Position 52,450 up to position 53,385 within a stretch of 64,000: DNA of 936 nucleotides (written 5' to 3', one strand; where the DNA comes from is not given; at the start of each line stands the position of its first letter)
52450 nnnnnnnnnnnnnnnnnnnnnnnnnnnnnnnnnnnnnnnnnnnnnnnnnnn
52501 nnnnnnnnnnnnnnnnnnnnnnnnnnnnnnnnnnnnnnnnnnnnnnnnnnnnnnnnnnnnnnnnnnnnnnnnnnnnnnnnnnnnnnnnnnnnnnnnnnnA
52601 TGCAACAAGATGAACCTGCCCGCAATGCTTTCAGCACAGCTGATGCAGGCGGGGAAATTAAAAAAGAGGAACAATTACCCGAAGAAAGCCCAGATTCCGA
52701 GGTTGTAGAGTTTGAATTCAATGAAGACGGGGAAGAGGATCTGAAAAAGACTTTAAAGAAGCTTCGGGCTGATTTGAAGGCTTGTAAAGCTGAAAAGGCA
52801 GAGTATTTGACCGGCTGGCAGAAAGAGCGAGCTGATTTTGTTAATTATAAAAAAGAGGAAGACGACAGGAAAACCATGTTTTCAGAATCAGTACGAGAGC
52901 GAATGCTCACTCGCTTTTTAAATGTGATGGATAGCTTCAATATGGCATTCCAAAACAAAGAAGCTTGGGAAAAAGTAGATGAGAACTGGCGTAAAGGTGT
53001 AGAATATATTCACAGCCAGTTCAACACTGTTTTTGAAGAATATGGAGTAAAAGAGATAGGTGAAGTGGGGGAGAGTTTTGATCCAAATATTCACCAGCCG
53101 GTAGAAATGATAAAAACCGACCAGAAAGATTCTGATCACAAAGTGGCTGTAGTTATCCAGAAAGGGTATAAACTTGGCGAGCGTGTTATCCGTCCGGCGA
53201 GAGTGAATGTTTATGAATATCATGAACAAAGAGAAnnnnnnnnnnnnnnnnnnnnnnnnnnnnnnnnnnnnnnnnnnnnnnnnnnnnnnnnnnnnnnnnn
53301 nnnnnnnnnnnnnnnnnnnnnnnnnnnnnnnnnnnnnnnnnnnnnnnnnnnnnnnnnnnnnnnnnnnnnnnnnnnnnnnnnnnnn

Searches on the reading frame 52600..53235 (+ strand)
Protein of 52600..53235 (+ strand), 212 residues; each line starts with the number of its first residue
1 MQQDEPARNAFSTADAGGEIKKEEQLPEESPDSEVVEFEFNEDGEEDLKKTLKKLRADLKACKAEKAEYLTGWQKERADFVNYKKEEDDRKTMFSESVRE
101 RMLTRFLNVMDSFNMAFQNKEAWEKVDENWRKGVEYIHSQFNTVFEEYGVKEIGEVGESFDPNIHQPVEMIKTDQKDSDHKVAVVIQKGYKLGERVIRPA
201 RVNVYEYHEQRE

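Call 29: search_protein_families(library=pfam, proteins=[window:52600-53235:+], max_evalue=0.001)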
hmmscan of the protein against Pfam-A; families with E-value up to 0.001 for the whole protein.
window:52600-53235:+ (212 aa): 1 family
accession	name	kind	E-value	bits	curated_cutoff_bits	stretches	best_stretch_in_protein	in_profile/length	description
PF01025.24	GrpE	-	4.5e-38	131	25.8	1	43-205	4-164/165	GrpE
